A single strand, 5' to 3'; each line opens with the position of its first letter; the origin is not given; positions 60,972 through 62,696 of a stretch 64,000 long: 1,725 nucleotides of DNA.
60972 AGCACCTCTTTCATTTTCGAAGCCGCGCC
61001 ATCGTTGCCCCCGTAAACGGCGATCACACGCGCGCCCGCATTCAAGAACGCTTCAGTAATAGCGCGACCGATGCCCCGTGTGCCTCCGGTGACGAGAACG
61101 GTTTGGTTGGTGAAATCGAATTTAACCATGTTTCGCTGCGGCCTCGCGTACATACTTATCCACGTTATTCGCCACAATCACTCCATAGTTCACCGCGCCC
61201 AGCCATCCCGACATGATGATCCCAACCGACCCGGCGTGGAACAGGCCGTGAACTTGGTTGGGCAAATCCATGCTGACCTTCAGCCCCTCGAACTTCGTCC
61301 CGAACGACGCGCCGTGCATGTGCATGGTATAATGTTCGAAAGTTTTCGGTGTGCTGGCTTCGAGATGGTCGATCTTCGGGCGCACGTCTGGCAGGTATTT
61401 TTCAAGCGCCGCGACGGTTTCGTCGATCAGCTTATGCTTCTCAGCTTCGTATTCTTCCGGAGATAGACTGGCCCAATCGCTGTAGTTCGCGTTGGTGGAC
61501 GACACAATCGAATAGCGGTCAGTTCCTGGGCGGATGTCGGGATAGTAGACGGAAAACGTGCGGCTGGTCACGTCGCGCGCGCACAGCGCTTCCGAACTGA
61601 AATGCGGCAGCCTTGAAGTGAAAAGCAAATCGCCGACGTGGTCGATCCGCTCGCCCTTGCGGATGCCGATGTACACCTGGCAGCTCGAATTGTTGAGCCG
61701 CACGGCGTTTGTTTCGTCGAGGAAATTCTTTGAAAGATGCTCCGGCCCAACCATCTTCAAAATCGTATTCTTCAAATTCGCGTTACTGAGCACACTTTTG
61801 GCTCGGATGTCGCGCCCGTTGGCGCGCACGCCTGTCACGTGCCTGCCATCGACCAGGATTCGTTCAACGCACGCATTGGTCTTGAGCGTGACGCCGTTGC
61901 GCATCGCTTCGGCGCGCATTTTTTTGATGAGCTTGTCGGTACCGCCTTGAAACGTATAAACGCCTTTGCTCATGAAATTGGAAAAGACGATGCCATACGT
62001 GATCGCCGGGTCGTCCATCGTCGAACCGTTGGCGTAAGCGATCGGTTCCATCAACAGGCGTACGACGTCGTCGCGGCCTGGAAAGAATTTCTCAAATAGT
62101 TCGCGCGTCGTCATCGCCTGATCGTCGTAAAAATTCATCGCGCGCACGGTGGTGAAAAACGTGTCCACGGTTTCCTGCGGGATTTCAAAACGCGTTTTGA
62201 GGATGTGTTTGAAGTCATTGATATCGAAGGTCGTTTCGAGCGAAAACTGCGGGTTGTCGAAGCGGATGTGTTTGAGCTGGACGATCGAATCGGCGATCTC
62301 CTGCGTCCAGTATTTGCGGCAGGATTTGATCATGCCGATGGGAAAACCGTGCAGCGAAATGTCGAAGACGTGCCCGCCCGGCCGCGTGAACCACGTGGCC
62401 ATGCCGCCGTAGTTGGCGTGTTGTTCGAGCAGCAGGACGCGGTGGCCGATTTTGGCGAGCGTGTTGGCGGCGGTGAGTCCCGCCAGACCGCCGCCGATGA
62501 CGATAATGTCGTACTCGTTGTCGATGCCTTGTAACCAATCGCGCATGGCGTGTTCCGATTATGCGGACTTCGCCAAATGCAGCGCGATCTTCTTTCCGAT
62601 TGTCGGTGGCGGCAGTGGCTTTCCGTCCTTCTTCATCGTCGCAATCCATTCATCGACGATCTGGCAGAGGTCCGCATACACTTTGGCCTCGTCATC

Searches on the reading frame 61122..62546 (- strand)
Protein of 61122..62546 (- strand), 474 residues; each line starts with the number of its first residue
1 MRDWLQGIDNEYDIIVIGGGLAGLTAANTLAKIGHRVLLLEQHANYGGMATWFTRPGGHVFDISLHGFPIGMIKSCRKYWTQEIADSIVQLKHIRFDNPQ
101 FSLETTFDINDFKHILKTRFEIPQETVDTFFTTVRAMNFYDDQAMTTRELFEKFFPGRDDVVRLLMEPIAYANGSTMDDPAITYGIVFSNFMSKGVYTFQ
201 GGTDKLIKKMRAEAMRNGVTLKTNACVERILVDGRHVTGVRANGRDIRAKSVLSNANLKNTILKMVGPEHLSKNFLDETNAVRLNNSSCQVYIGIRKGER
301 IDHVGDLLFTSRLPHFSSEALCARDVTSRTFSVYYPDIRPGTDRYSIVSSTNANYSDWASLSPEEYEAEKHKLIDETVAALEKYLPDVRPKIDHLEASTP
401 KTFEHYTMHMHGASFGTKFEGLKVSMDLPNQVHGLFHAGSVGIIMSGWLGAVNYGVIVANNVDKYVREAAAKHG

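Call 76: search_protein_families(library=pfam, proteins=[window:61122-62546:-], max_evalue=0.001)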
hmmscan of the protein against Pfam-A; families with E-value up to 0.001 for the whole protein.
window:61122-62546:- (474 aa): 12 families
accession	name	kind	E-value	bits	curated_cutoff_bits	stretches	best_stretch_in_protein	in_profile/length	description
PF01593.30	Amino_oxidase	-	7.5e-14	52.3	19.8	1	21-367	1-354/443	Flavin containing amine oxidoreductase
PF01266.30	DAO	-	1.6e-12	48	27.9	1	13-52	1-40/353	FAD dependent oxidoreductase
PF13450.12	NAD_binding_8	-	1.7e-12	47.8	21.9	1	16-68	1-52/68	NAD(P)-binding Rossmann-like domain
PF00890.30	FAD_binding_2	-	8.2e-11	42.2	20.4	1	13-52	1-40/414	FAD binding domain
PF12831.13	FAD_oxidored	-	3.5e-10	40.2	27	1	13-52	1-40/416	FAD dependent oxidoreductase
PF07992.20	Pyr_redox_2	-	3.4e-09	37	26.1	1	12-46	1-37/291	Pyridine nucleotide-disulphide oxidoreductase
PF03486.20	HI0933_like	-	6.4e-08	32.8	50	1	13-47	2-36/244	HI0933-like protein Rossmann domain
PF01946.23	Thi4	-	8.5e-08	32.1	26.2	1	11-61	17-64/235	Thi4 family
PF01134.28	GIDA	-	5.7e-07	29.4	22.1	1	13-45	1-33/391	Glucose inhibited division protein A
PF00070.33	Pyr_redox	-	1.6e-06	29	22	0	14-44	2-32/82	Pyridine nucleotide-disulphide oxidoreductase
PF01494.25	FAD_binding_3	-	1.9e-06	27.8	22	1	11-44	1-34/349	FAD binding domain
PF00996.24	GDI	-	0.0006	18.9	23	0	9-51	2-44/436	GDP dissociation inhibitor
